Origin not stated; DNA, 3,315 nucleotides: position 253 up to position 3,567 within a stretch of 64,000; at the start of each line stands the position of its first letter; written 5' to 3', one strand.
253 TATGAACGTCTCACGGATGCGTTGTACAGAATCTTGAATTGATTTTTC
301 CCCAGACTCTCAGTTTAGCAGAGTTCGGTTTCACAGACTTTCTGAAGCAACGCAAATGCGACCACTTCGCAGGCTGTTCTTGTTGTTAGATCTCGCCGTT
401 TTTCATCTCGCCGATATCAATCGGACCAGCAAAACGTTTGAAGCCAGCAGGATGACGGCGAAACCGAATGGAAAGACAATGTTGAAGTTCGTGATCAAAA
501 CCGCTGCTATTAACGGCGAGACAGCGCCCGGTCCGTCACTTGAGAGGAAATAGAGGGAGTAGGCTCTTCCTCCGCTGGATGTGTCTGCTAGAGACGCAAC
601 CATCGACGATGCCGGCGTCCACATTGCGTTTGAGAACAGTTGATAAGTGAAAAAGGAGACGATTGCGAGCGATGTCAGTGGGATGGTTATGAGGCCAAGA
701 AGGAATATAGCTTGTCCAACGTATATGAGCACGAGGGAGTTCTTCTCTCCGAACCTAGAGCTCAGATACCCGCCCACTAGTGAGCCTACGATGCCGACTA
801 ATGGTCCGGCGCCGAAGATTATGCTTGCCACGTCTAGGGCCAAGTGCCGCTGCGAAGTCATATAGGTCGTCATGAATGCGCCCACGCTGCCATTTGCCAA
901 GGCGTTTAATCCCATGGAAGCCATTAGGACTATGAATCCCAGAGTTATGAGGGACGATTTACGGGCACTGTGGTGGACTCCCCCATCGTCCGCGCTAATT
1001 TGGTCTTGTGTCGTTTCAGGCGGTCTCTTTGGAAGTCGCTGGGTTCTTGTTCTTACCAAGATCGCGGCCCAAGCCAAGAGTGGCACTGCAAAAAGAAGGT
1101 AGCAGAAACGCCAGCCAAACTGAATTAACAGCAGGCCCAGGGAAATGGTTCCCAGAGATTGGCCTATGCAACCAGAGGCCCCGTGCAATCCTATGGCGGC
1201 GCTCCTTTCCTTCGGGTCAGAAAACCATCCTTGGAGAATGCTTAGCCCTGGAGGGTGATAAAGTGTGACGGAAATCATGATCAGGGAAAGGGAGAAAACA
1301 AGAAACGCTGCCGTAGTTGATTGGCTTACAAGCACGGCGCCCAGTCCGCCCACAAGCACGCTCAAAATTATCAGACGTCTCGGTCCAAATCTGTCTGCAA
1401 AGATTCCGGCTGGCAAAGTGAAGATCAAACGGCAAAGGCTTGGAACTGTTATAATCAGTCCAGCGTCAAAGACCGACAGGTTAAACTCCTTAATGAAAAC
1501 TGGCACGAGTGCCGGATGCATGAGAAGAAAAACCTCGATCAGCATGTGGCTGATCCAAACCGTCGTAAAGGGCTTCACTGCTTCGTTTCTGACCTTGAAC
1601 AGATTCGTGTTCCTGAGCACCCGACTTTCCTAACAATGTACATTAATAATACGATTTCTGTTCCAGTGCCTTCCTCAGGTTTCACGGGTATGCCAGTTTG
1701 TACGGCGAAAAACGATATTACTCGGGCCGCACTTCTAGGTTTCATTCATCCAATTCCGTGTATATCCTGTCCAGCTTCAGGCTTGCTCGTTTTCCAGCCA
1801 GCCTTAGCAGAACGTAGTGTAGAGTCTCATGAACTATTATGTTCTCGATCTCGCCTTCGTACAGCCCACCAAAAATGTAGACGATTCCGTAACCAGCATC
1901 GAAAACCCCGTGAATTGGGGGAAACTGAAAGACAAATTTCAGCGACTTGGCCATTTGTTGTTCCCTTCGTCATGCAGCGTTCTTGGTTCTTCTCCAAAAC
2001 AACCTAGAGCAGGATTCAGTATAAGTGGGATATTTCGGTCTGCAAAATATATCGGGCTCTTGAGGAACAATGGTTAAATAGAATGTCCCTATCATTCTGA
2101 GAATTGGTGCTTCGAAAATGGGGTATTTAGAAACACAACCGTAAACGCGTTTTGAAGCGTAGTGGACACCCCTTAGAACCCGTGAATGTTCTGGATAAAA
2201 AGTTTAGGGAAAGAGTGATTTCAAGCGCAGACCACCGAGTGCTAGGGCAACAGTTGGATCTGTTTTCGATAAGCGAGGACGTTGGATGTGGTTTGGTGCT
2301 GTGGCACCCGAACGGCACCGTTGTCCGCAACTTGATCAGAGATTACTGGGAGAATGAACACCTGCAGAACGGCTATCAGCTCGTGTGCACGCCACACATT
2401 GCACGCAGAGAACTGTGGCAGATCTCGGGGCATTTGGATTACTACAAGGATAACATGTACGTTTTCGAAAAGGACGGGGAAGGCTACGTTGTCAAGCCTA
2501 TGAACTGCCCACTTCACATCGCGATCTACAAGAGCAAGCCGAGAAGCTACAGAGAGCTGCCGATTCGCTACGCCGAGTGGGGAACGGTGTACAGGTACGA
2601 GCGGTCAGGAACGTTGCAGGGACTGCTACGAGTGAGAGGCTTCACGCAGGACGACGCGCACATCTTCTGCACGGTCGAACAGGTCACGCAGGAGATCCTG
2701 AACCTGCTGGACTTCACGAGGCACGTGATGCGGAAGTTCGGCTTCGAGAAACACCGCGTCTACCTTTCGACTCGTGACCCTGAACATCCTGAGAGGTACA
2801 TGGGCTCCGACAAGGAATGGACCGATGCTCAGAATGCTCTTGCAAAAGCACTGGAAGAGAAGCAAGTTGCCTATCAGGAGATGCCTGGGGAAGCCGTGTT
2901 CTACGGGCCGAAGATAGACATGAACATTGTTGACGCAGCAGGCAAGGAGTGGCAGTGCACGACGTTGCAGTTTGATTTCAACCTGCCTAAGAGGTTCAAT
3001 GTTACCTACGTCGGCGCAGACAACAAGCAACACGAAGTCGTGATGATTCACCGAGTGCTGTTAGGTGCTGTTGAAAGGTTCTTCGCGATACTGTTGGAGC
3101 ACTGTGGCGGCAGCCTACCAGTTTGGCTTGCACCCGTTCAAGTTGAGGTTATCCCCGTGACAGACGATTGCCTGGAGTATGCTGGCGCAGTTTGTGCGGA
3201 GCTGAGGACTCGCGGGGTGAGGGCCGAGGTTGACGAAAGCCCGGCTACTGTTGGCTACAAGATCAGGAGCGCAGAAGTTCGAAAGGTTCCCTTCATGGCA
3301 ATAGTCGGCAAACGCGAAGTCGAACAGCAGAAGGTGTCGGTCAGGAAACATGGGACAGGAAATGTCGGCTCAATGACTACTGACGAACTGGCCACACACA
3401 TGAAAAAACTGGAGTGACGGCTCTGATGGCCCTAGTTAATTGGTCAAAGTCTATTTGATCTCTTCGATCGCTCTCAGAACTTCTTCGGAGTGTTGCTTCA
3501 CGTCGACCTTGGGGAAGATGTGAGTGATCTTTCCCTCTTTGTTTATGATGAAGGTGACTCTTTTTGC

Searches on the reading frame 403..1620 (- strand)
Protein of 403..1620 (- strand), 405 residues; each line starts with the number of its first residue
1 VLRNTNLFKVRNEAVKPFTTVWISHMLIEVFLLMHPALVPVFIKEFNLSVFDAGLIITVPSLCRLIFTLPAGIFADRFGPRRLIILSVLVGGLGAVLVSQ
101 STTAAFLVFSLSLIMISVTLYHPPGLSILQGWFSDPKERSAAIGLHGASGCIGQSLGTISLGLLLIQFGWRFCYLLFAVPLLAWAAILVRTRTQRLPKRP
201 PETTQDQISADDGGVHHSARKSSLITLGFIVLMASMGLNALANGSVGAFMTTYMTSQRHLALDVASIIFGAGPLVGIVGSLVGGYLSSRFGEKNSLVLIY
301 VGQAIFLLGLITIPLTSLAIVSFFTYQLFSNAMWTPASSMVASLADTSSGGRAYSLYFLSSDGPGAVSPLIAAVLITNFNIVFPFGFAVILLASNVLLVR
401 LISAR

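Call 96: search_protein_families(library=pfam, proteins=[window:403-1620:-], max_evalue=0.00001)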
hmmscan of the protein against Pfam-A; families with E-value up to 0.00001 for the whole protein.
window:403-1620:- (405 aa): 3 families
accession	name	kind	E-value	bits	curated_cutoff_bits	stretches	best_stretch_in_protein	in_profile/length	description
PF07690.21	MFS_1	-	2.1e-58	198.3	33.4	2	32-369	12-347/347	Major Facilitator Superfamily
PF13347.12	MFS_2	-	4.5e-10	39.1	27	1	45-380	27-385/427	MFS/sugar transport protein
PF12832.13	MFS_1_like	-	1.5e-06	28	25.2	0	245-341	17-112/373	MFS_1 like family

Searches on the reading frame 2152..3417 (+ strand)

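Call 12: search_protein_families(library=pfam, proteins=[window:2152-3417:+], max_evalue=0.00001)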
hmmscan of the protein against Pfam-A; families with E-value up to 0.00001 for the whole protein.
window:2152-3417:+ (421 aa): 2 families
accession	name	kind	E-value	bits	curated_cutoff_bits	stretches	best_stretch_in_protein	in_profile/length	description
PF00587.30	tRNA-synt_2b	-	8.3e-47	160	29.3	1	103-317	1-178/179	tRNA synthetase class II core domain (G, H, P, S and T)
PF03129.25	HGTP_anticodon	-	1.5e-21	76.8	21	1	330-419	1-93/94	Anticodon binding domain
